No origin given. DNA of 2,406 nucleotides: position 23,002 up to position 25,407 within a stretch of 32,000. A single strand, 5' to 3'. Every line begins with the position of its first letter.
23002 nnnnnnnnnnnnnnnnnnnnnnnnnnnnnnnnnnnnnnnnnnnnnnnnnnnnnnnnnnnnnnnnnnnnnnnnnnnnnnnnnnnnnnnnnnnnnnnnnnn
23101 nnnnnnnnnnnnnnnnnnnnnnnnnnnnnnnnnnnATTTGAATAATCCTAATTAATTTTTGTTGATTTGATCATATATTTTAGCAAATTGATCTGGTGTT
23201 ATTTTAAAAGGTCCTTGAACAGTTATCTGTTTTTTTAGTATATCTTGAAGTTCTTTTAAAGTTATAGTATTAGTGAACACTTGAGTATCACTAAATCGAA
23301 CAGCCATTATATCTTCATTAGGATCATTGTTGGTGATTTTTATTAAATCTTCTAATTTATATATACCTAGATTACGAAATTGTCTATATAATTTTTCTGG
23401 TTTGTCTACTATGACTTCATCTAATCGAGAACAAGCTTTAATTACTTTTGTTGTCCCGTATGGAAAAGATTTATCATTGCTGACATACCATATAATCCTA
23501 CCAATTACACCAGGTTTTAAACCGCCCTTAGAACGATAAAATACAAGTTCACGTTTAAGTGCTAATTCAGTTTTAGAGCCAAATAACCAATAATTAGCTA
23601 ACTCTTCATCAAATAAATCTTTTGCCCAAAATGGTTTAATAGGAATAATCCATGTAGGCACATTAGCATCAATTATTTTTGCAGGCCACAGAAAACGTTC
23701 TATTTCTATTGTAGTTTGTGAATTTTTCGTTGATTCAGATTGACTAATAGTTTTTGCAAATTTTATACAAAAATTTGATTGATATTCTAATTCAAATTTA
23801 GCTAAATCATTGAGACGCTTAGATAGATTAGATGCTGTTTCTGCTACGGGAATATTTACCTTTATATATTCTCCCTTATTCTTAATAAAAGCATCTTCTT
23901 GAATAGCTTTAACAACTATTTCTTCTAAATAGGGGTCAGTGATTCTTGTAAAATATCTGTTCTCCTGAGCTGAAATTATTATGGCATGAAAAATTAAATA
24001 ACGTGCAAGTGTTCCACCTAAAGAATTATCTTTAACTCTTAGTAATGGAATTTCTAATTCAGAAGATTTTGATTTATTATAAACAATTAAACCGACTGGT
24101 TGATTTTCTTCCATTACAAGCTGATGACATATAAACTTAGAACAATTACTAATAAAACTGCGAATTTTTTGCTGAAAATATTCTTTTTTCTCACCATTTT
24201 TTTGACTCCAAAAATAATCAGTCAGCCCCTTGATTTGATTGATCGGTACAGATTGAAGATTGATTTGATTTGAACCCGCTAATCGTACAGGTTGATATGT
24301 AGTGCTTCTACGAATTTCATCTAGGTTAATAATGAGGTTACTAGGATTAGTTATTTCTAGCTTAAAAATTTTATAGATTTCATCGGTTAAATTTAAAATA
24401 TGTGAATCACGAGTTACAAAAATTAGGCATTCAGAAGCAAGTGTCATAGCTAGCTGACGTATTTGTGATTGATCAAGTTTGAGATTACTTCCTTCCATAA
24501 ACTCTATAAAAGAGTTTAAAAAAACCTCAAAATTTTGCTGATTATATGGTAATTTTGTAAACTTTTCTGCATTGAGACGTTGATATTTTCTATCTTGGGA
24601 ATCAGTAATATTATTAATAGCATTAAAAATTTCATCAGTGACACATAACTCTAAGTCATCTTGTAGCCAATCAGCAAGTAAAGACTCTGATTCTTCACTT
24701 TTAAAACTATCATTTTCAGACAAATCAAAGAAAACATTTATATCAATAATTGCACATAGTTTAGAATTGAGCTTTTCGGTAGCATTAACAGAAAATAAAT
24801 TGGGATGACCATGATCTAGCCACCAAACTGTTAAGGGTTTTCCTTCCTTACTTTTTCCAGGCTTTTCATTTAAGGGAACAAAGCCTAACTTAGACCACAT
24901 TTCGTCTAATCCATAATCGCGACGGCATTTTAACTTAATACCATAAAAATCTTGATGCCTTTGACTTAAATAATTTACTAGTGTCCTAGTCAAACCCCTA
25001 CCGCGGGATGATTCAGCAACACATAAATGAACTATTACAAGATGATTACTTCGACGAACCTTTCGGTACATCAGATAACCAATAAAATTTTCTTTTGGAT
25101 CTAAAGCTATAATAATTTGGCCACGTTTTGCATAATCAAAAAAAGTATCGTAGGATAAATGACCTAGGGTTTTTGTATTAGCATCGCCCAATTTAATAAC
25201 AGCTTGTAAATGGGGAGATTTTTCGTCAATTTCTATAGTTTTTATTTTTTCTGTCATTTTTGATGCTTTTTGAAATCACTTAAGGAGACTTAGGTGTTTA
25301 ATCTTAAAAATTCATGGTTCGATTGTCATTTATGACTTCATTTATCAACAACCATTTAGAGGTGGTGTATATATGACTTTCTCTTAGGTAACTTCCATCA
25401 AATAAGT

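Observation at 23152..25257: Unusual single-chain architecture: GNAT + PIN + second GNAT-like + ASCH-like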

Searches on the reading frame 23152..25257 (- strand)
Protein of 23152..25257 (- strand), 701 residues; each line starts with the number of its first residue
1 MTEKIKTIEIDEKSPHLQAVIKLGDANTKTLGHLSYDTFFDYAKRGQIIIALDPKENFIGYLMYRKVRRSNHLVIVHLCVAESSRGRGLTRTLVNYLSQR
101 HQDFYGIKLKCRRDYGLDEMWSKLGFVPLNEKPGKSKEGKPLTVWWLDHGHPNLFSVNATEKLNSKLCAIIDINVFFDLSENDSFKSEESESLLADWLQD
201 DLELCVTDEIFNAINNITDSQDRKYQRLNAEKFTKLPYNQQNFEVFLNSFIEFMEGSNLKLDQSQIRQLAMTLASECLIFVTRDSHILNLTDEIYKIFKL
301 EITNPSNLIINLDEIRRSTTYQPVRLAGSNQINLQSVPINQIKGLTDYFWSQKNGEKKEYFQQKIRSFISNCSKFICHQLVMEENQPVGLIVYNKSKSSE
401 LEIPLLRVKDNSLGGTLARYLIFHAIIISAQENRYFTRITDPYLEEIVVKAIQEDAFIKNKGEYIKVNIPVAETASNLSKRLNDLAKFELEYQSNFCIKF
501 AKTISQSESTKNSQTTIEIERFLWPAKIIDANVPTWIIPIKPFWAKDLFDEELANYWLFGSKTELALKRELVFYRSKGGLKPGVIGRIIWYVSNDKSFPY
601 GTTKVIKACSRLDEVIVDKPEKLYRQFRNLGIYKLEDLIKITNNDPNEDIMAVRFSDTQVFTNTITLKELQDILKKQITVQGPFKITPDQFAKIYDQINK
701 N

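Call 3: search_protein_families(library=pfam, proteins=[window:23152-25257:-], max_evalue=1)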
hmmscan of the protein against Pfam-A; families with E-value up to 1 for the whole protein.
window:23152-25257:- (701 aa): 4 families
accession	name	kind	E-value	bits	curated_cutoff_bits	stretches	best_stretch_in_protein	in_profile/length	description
PF00583.31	Acetyltransf_1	-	7.1e-10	39.6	20.7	1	29-121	14-111/116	Acetyltransferase (GNAT) family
PF13673.13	Acetyltransf_10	-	2e-06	28.3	23.6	1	47-131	31-112/128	Acetyltransferase (GNAT) domain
PF13508.13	Acetyltransf_7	-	2.3e-05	25.1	27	1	46-127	3-83/84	Acetyltransferase (GNAT) domain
PF14542.12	Acetyltransf_CG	-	3.9e-05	24.1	30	1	50-97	4-49/80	GCN5-related N-acetyl-transferase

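Call 4: search_protein_families(library=padloc, proteins=[window:23152-25257:-], max_evalue=1)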
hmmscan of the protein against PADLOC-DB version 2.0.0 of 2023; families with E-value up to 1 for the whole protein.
window:23152-25257:- (701 aa): 1 family
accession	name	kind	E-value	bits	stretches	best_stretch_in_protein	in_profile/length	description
PDLC04421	PDC-M11A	-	1.8e-09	34.8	2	500-672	297-458/486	-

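Call 5: search_protein_families(library=ncbifam, proteins=[window:23152-25257:-], max_evalue=1)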
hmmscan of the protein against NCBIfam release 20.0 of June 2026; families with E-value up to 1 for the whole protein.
window:23152-25257:- (701 aa): 2 families
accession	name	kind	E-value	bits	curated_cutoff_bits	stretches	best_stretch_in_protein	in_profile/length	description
TIGR01575.1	rimI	equivalog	0.0031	17.6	86.4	1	53-103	38-86/132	ribosomal protein S18-alanine N-acetyltransferase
TIGR02406.1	ectoine_EctA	equivalog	0.03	14.4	120.6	1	50-101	43-95/157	diaminobutyrate acetyltransferase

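Call 8: search_solved_structures(query=window:23152-25257:-, max_evalue=10, show_alignments=2)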
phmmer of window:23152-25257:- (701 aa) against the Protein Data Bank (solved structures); distinct sequences matched with E-value up to 10: 2.
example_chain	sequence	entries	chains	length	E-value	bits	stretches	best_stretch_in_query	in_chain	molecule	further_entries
3n2s_A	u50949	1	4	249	0.064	14.9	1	224-381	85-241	NADPH-dependent nitro/flavin reductase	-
2qec_A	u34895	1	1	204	1.3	10.6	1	72-148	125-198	Histone acetyltransferase HPA2 and related acetyltransferases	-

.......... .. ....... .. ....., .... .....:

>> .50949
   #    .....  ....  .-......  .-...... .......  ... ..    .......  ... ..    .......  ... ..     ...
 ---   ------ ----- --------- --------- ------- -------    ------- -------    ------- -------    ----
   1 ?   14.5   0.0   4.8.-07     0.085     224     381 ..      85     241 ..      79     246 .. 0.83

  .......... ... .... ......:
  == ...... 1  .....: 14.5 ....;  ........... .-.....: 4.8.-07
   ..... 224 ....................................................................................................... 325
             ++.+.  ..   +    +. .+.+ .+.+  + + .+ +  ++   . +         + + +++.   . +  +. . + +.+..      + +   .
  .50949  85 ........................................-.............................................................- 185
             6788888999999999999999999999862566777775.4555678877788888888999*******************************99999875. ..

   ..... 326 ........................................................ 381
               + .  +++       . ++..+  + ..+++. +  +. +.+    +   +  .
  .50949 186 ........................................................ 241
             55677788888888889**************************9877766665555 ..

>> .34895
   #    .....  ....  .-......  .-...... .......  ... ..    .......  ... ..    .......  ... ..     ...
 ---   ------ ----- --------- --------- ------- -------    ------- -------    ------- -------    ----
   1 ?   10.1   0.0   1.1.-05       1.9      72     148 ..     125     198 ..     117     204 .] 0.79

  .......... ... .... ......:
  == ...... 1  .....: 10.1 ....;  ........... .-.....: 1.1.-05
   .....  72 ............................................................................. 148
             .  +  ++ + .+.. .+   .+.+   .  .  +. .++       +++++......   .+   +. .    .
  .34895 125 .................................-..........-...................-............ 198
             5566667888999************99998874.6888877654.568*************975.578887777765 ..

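Call 9: find_homologous_proteins(query=window:23152-25257:-, max_evalue=0.001)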
Query window:23152-25257:- (701 aa): 515 proteins with E <= 0.001 among 7833 candidates; the best 120 are listed.
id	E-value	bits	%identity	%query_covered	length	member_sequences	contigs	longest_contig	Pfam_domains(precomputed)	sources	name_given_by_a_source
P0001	0.0e+0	1577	99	100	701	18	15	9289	PF13673.14,PF00583.32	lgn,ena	-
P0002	0.0e+0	1360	87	100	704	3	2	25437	PF13673.14,PF00583.32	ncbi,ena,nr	ncbi:MAG: GNAT family N-acetyltransferase [Trichodesmium sp. MO_231.B1]|nr:GNAT family N-acetyltrans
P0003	3.1e-256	870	57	98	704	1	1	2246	PF13673.14,PF13508.14,PF14542.13,PF00583.32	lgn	-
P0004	8.1e-254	862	57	99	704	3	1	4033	PF13673.14,PF13508.14,PF14542.13,PF00583.32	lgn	-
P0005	4.8e-248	843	56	98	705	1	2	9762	PF13673.14,PF13508.14,PF14542.13,PF00583.32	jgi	jgi:GNAT superfamily N-acetyltransferase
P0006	5.6e-248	843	56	98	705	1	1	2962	PF13673.14,PF13508.14,PF14542.13,PF00583.32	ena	-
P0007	1.2e-247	842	56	98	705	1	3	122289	PF13673.14,PF13508.14,PF14542.13,PF00583.32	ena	-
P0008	1.2e-247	842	55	99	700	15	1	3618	PF13673.14,PF13470.13,PF00583.32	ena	-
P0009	3.4e-247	840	56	98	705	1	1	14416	PF13673.14,PF13508.14,PF14542.13,PF00583.32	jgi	-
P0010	1.1e-246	839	55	99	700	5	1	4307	PF13673.14,PF13508.14,PF00583.32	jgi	jgi:GNAT superfamily N-acetyltransferase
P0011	1.2e-246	839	56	98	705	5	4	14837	PF13673.14,PF13508.14,PF14542.13,PF00583.32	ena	-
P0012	2.6e-246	837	56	98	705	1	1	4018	PF13673.14,PF13508.14,PF14542.13,PF00583.32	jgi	jgi:GNAT superfamily N-acetyltransferase/predicted transcriptional regulator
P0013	4.5e-245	833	55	98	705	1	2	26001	PF13673.14,PF13508.14,PF14542.13,PF00583.32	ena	-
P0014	5.1e-245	833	55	98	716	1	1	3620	PF13673.14,PF13508.14,PF14542.13,PF00583.32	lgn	-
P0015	6.0e-245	833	55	98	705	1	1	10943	PF13673.14,PF13508.14,PF14542.13,PF00583.32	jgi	-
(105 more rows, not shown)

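Call 12: search_protein_families(library=pfam, alignment_id=A1, max_evalue=0.01)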
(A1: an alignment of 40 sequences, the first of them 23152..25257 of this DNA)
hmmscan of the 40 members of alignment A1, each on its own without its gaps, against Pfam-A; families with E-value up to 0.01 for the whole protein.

A. member 1, window:23152-25257:- (701 aa): 4 families
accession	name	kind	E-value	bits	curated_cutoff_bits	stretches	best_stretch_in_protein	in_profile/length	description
PF00583.31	Acetyltransf_1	-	7.1e-10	39.6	20.7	1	29-121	14-111/116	Acetyltransferase (GNAT) family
PF13673.13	Acetyltransf_10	-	2e-06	28.3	23.6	1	47-131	31-112/128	Acetyltransferase (GNAT) domain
PF13508.13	Acetyltransf_7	-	2.3e-05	25.1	27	1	46-127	3-83/84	Acetyltransferase (GNAT) domain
PF14542.12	Acetyltransf_CG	-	3.9e-05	24.1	30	1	50-97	4-49/80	GCN5-related N-acetyl-transferase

B. families by the number of members that match (of 40 scanned): 8 families
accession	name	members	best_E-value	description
PF00583.31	Acetyltransf_1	40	2.4e-11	Acetyltransferase (GNAT) family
PF13508.13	Acetyltransf_7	40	1.8e-10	Acetyltransferase (GNAT) domain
PF13673.13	Acetyltransf_10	39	9.6e-10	Acetyltransferase (GNAT) domain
PF14542.12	Acetyltransf_CG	31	4.1e-07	GCN5-related N-acetyl-transferase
PF13470.12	PIN_3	22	3.7e-09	PIN domain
PF17013.11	Acetyltransf_15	5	0.00082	Putative acetyl-transferase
PF16289.11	PIN_12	1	0.00035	PIN domain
PF00620.32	RhoGAP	1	0.0034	RhoGAP domain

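Call 14: find_related_loci(query=A1, collection=genome_contigs, flank=8000)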
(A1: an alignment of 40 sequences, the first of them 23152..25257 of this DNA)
Query A1 (701 aa) in genome_contigs; peptide patterns used: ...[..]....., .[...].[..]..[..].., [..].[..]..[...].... (x = any residue, [..] = any of these).
242 stretches matched a pattern; 176 encode a relative of the query (tblastn E <= 1e-3); the best 80 are kept; 80 distinct loci.
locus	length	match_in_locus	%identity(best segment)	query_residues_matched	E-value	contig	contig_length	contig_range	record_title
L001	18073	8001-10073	56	9-697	0e+0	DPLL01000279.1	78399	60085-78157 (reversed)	MAG TPA_asm: Microcoleaceae cyanobacterium UBA9251 contig_178, whole genome shotgun sequence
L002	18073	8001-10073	56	9-697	0e+0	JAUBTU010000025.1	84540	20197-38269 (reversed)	Microcoleus sp. B6-A1 NODE_31_length_84540_cov_23.670566, whole genome shotgun sequence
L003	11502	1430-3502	55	9-697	0e+0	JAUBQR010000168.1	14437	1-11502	Microcoleus sp. Pol12B4 NODE_264_length_14437_cov_24.723677, whole genome shotgun sequence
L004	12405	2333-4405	55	9-697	0e+0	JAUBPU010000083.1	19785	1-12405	Microcoleus sp. S13_B4 NODE_231_length_19785_cov_31.777197, whole genome shotgun sequence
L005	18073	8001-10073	55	9-697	0e+0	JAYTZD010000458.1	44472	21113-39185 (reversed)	MAG: Oscillatoriales bacterium isolate GFS_6261 GFS_6261_457, whole genome shotgun sequence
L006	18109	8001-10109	55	1-701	0e+0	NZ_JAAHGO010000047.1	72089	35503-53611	MAG: Okeania sp. SIO2C9 2C9_NODE_47, whole genome shotgun sequence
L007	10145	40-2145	54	1-701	0e+0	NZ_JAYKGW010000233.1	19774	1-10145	MAG: Okeania sp. isolate 1238230 NODE_52324426, whole genome shotgun sequence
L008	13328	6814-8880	55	14-701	0e+0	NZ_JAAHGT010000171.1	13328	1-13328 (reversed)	MAG: Okeania sp. SIO2F4 2F4_NODE_171, whole genome shotgun sequence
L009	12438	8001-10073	52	10-701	0e+0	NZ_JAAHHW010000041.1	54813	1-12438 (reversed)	MAG: Moorena sp. SIO3I8 3I8_NODE_41, whole genome shotgun sequence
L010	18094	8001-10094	54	1-697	0e+0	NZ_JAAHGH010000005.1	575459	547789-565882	MAG: Okeania sp. SIO2B3 2B3_NODE_5, whole genome shotgun sequence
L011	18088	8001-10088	52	10-701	0e+0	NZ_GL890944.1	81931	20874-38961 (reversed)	Moorena producens 3L scf52040, whole genome shotgun sequence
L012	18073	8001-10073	51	10-701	0e+0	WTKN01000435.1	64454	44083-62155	MAG: Moorena sp. SS36440bin_2 NODE_22_length_64454_cov_34.616842, whole genome shotgun sequence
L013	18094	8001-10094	50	1-696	0e+0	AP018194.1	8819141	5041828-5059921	Scytonema sp. HK-05 DNA, nearly complete genome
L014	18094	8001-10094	49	1-696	0e+0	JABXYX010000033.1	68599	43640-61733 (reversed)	Brasilonema sp. CT11 contig40, whole genome shotgun sequence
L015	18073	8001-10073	48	4-695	0e+0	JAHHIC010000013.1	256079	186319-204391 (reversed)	MAG: Scytonematopsis contorta HA4267-MV1 scaffold_11_c1, whole genome shotgun sequence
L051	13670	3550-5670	44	10-697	0e+0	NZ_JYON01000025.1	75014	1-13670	Aliterella atlantica CENA595 contig_203, whole genome shotgun sequence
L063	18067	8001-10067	41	9-696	3e-173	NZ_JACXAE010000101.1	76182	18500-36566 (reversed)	Iningainema tapete BLCC-T55 NODE_61_length_76182_cov_25.491794, whole genome shotgun sequence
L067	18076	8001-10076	42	9-699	2e-172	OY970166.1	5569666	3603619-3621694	MAG: uncultured cyanobacterium isolate MFD01721.bin.c.4 genome assembly, chromosome: 1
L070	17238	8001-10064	41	9-696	9e-172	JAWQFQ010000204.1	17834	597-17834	MAG: Scytonema sp. PMC 1070.18 PMC1070_704_length_17834_cov_66.306148, whole genome shotgun sequence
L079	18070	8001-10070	40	9-697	4e-171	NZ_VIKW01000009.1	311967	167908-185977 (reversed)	Anabaena sp. UHCC 0204 scaffold9_cov0, whole genome shotgun sequence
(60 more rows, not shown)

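Call 19: predict_structure(alignment_id=A1)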
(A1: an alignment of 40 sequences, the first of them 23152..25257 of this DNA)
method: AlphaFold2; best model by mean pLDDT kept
length: 701 residues; sequences in the alignment: 40
mean_pLDDT: 81.8   pTM: 0.59
mean pLDDT of the five models: 81.8, 79.8, 77.4, 76.4, 73.2
residues with pLDDT >= 90: 224; 70-90: 366; 50-70: 65; < 50: 46
segments of 3 or more residues with pLDDT < 50: 154-156, 183-185, 317-330, 551-567, 598-602
pLDDT, mean of each block of 10 residues (from residue 1): 77 95 88 87 96 93 92 93 88 91 89 87 87 77 86 52 67 87 60 78 87 90 90 82 88 79 89 85 89 82 83 53 39 77 89 91 93 90 80 91 92 76 88 89 91 86 87 91 79 72 77 85 90 90 72 37 48 84 90 61 74 89 73 80 89 86 84 85 89 86 50
secondary structure, 60 per line:
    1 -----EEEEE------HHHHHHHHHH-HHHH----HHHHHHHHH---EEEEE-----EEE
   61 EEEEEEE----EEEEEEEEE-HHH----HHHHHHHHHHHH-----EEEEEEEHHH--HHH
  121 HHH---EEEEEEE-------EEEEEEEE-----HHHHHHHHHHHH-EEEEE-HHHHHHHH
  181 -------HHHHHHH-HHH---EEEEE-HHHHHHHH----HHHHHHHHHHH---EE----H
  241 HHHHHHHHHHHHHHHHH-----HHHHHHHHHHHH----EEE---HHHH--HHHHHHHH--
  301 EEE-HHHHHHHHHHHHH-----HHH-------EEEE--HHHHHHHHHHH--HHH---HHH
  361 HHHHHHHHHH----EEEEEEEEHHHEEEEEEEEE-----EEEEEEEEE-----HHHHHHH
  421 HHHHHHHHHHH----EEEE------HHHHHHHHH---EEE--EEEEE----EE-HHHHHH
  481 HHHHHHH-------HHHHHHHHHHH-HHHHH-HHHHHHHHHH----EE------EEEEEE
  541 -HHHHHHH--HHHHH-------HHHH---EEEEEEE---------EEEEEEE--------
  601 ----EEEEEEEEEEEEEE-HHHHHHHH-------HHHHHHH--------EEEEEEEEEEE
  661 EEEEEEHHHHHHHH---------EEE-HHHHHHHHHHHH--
elements in order (helices of 4 or more, strands of 3 or more residues): E6-10 H17-26 H28-31 H36-44 E48-52 E58-67 E72-80 H89-100 E106-112 H118-123 E127-133 E141-148 H154-165 E167-171 H173-180 H188-194 E202-206 H208-215 H220-230 H240-257 H263-274 E279-281 H285-288 H291-298 E301-303 H305-317 E333-336 H339-349 H358-370 E375-382 E386-394 E400-408 H414-431 E436-439 H446-454 E458-460 E463-467 H475-487 H495-505 H507-511 H513-522 E535-540 H542-548 H551-555 H563-566 E570-576 E586-592 E605-618 H620-627 H635-641 E650-666 H667-674 E684-686 H688-699

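Call 23: fold_search(model_id=the predicted structure, library=pdb)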
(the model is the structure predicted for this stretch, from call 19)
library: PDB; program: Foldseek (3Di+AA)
matches with E <= 10: 1236; with E <= 0.001: 535
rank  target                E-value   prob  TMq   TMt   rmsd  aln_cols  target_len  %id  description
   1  8j07_d0               1.1e-08  1.00  0.18  0.12  27.6       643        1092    9  96nm repeat of human respiratory doublet microtubule and associated axonemal complexes (released 2023-07-26)
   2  7kwj_B                4.6e-08  1.00  0.19  0.69   3.3       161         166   14  Spermidine N-acetyltransferase SpeG K23-Q34 chimera from Vibrio cholerae and hSSAT (released 2020-12-16)
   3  4pv6_F                5.5e-08  1.00  0.19  0.79   2.5       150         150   17  Crystal Structure Analysis of Ard1 from Thermoplasma volcanium (released 2015-01-21)
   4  4pv6_C                8.3e-08  1.00  0.19  0.77   3.2       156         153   17  Crystal Structure Analysis of Ard1 from Thermoplasma volcanium (released 2015-01-21)
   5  4pv6_B                8.8e-08  1.00  0.18  0.79   2.6       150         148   16  Crystal Structure Analysis of Ard1 from Thermoplasma volcanium (released 2015-01-21)
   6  6c95_B                8.8e-08  1.00  0.18  0.70   4.7       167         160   17  The Human NatA (Naa10/Naa15) amino-terminal acetyltransferase complex bound to HYPK (released 2018-06-06)
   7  4pv6_I                9.3e-08  1.00  0.18  0.78   2.5       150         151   17  Crystal Structure Analysis of Ard1 from Thermoplasma volcanium (released 2015-01-21)
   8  4pv6_E                9.9e-08  1.00  0.19  0.80   2.3       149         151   15  Crystal Structure Analysis of Ard1 from Thermoplasma volcanium (released 2015-01-21)
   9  7kx3_A                1.0e-07  1.00  0.18  0.68   3.8       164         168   15  SpeG Spermidine N-acetyltransferase F149G mutant from Vibrio cholerae (released 2020-12-16)
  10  4pv6_J                1.3e-07  1.00  0.18  0.74   2.8       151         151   16  Crystal Structure Analysis of Ard1 from Thermoplasma volcanium (released 2015-01-21)
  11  5c88_A                1.4e-07  1.00  0.18  0.73   3.7       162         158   18  Crystal structure of Ard1 N-terminal acetyltransferase from Sulfolobus solfataricus in monoclinic form (released 2016-01-13)
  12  5gus_A                1.5e-07  1.00  0.18  0.79   3.2       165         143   16  Crystal structure of ASCH domain from Zymomonas mobilis (released 2017-08-30)
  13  6wf5_A                1.6e-07  1.00  0.18  0.70   3.0       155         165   17  Crystal structure of human Naa50 in complex with a truncated cofactor derived inhibitor (compound 2) (released 2020-07-01)
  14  7kx3_C                1.7e-07  1.00  0.18  0.68   3.6       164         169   14  SpeG Spermidine N-acetyltransferase F149G mutant from Vibrio cholerae (released 2020-12-16)
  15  5y6c_A                1.9e-07  1.00  0.18  0.80   2.7       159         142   16  Crystal structure of ZmASCH S128A mutant protein from Zymomonas mobilis (released 2018-07-18)
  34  5gus_B                3.4e-07  1.00  0.18  0.79   2.6       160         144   16  Crystal structure of ASCH domain from Zymomonas mobilis (released 2017-08-30)
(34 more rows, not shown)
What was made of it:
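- Closest known: ZmASCH. Same: The C-terminal domain of A has the same fold (call 23).
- Checked: ASCH-like C-terminus: the full model (pLDDT 81.8, call 19) hits ZmASCH 5gus (E 1.5e-7, TM to target 0.79; call 23).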
